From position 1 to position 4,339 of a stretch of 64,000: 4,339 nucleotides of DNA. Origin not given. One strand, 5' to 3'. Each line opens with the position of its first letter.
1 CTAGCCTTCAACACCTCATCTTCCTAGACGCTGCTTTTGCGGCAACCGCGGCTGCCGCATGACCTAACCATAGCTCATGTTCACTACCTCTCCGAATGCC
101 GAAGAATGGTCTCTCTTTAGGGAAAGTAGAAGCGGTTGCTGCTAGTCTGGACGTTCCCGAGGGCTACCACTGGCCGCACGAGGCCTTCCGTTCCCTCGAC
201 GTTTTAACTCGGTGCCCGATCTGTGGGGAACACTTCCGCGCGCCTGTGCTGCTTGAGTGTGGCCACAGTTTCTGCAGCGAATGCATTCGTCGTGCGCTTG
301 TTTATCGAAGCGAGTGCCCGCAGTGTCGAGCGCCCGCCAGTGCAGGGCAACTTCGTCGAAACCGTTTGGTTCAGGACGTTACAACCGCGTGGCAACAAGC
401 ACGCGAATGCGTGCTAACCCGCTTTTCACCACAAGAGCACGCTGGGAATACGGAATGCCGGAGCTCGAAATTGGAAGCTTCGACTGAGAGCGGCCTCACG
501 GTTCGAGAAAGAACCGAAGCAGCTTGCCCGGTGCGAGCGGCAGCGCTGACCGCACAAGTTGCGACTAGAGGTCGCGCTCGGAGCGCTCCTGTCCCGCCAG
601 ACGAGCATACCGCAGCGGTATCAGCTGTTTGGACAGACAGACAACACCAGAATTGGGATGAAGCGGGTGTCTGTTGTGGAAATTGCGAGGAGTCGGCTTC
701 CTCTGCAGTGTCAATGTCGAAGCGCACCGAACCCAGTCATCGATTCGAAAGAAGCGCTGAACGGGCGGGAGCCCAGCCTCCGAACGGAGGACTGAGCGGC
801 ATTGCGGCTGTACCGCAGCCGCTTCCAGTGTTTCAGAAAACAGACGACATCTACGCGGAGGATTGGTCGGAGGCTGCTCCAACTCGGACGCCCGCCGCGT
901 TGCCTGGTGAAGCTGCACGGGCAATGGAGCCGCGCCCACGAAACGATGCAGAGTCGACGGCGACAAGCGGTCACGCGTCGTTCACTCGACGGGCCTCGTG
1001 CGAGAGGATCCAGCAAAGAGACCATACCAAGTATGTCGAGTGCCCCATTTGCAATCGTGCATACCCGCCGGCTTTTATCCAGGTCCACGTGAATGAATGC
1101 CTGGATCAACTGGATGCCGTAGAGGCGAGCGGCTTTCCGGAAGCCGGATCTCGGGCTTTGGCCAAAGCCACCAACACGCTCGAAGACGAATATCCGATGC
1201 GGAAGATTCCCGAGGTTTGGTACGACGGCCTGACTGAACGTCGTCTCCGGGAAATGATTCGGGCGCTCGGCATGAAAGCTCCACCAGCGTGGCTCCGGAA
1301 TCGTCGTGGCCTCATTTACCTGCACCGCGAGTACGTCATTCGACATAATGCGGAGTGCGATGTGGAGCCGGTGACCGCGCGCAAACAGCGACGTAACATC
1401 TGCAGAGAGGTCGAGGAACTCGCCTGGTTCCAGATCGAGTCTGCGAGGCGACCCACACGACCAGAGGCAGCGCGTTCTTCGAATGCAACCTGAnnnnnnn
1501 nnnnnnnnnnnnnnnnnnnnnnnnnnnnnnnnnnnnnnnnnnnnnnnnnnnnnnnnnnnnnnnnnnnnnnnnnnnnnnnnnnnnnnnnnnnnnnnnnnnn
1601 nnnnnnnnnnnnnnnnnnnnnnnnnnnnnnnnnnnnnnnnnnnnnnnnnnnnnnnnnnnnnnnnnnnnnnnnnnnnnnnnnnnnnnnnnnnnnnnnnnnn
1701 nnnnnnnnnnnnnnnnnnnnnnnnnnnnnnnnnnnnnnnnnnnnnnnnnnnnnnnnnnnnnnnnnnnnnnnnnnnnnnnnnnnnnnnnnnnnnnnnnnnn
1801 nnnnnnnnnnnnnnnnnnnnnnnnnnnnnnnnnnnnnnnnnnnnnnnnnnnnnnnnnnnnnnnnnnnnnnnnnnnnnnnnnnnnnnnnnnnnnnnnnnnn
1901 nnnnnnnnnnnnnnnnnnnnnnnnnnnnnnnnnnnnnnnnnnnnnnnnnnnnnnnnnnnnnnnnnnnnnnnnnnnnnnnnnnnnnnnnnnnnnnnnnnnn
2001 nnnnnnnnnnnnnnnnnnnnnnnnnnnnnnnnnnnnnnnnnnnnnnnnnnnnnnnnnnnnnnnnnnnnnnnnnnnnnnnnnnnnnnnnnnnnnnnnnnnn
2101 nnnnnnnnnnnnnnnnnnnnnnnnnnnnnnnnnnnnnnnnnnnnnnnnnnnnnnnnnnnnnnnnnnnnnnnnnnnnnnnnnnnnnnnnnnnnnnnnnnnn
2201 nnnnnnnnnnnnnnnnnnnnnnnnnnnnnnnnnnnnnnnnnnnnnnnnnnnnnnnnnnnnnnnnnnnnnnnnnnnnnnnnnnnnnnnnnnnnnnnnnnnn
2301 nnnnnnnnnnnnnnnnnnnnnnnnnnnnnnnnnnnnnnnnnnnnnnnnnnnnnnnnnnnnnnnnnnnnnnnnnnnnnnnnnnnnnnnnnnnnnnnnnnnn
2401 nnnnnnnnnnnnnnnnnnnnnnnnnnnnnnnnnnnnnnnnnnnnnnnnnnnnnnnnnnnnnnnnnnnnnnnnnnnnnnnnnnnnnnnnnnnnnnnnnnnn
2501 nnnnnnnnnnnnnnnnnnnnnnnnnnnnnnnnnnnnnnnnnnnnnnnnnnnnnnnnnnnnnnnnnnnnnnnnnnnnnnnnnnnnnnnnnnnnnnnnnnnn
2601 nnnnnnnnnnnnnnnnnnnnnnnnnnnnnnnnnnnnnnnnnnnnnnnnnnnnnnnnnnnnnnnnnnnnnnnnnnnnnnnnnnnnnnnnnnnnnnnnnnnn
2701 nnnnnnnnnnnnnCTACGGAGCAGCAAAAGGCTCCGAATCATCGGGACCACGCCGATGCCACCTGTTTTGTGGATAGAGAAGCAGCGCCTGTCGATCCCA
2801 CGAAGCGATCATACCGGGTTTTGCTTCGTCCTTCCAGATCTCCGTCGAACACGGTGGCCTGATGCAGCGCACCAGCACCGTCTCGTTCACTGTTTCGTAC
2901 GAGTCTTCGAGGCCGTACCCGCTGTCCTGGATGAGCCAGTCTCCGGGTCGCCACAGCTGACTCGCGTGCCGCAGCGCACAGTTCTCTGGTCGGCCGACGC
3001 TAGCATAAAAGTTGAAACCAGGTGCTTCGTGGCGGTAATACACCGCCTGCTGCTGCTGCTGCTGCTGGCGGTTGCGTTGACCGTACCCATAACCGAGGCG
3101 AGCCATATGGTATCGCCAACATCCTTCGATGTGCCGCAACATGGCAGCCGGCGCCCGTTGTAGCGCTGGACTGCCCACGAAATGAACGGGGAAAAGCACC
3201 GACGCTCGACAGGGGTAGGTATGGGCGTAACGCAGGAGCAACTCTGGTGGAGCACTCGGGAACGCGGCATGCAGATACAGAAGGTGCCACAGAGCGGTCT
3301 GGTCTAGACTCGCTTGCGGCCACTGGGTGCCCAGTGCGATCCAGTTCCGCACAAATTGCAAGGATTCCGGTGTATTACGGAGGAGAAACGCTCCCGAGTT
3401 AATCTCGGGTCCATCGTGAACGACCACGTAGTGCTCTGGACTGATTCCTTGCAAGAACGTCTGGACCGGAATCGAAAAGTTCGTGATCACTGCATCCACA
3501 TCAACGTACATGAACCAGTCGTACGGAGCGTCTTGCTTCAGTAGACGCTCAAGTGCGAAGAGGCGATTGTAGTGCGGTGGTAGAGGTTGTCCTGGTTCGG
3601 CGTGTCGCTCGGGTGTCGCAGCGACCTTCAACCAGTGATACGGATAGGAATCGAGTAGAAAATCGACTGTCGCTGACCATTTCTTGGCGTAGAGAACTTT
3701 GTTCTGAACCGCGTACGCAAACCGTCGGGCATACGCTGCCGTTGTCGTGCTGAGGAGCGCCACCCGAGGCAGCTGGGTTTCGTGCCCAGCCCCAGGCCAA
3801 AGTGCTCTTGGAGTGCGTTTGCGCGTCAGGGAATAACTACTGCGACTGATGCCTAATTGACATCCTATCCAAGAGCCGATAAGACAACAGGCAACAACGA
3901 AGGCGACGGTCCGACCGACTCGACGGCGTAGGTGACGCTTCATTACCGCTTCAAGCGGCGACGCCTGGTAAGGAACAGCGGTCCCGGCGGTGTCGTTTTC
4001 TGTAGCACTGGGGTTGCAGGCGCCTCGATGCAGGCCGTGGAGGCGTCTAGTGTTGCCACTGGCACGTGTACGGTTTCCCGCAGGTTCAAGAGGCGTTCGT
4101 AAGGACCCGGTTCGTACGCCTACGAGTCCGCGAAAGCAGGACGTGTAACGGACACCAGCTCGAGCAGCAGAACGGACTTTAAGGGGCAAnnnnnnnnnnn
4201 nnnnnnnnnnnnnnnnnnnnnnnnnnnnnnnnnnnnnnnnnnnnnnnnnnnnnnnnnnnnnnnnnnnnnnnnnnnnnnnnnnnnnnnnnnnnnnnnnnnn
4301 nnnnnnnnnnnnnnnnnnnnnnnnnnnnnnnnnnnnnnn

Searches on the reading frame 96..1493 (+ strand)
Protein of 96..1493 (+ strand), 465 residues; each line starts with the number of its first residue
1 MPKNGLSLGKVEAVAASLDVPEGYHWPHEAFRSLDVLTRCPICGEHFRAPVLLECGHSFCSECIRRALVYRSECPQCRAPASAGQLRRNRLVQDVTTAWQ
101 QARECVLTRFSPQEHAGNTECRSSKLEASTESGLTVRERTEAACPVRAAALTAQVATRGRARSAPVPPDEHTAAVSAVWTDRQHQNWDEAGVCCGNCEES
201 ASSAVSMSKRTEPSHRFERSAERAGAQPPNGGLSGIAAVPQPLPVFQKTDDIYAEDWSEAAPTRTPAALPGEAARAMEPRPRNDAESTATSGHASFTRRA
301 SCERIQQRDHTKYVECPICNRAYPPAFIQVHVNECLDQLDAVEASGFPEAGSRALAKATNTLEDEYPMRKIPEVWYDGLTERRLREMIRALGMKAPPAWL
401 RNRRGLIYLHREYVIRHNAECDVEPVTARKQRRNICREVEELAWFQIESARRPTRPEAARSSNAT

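Call 33: search_protein_families(library=pfam, max_evalue=0.01, proteins=[window:96-1493:+])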
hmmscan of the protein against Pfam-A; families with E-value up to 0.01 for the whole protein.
window:96-1493:+ (465 aa): 13 families
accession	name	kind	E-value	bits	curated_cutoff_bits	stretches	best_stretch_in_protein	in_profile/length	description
PF13923.12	zf-C3HC4_2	-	4.4e-11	42.8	27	1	39-77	1-40/40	Zinc finger, C3HC4 type (RING finger)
PF00097.31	zf-C3HC4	-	1.1e-08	35.2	21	1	40-77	1-40/40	Zinc finger, C3HC4 type (RING finger)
PF13445.12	zf-RING_UBOX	-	1.9e-08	34.6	25.2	1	40-75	1-39/39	RING-type zinc-finger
PF13920.12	zf-C3HC4_3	-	2.2e-08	34.2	27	1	39-81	4-46/49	Zinc finger, C3HC4 type (RING finger)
PF13639.12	zf-RING_2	-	4.8e-08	33.6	27.3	1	39-78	2-44/44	Ring finger domain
PF14634.12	zf-RING_5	-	9.6e-08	32.3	27.9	1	39-78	1-42/43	zinc-RING finger domain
PF15227.12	zf-C3HC4_4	-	3e-07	30.9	30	1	40-77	1-42/42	zinc finger of C3HC4-type, RING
PF14835.12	zf-RING_6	-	5.2e-07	29.9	35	1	34-92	4-61/65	zf-RING of BARD1-type protein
PF13913.12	zf-C2HC_2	-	0.0002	21.4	27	0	313-335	2-24/25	zinc-finger of a C2HC-type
PF12678.13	zf-rbx1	-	0.0024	18.5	31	1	40-78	14-55/55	RING-H2 zinc finger domain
PF24921.1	RING_XB3-XBAT31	-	0.0065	17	50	1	40-73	2-35/57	E3 ubiquitin-protein ligase XB3/XBAT31 RING finger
PF14447.12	Prok-RING_4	-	0.0065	16.8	27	0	40-79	1-38/46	Prokaryotic RING finger family 4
PF21362.3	Sina_RING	-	0.01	16.4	29.3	1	40-77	1-35/35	E3 ubiquitin-protein ligase sina/sinah, RING finger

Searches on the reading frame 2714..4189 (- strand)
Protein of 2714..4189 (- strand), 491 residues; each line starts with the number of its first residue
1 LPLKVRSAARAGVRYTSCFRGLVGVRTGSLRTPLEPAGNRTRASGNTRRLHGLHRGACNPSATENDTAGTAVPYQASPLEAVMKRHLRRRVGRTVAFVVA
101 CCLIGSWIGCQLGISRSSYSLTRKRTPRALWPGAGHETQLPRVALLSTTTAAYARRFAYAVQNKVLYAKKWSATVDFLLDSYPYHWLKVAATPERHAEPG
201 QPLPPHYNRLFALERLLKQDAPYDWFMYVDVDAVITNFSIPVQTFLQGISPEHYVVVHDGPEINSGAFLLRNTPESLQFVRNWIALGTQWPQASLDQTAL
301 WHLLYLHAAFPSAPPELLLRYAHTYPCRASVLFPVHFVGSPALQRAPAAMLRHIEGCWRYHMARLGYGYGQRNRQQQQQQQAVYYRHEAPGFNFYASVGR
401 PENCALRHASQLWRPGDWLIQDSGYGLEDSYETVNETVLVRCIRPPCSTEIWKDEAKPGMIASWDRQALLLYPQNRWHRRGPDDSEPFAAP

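Call 33: search_protein_families(library=pfam, max_evalue=0.01, proteins=[window:2714-4189:-])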
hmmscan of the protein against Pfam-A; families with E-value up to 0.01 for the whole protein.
window:2714-4189:- (491 aa): 2 families
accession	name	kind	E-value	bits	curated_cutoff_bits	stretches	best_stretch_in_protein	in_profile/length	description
PF05637.18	Glyco_transf_34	-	1.8e-06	28.3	23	0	250-315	131-200/238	galactosyl transferase GMA12/MNN10 family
PF03314.20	DUF273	-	1.3e-05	25.3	30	1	222-313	41-133/219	Protein of unknown function, DUF273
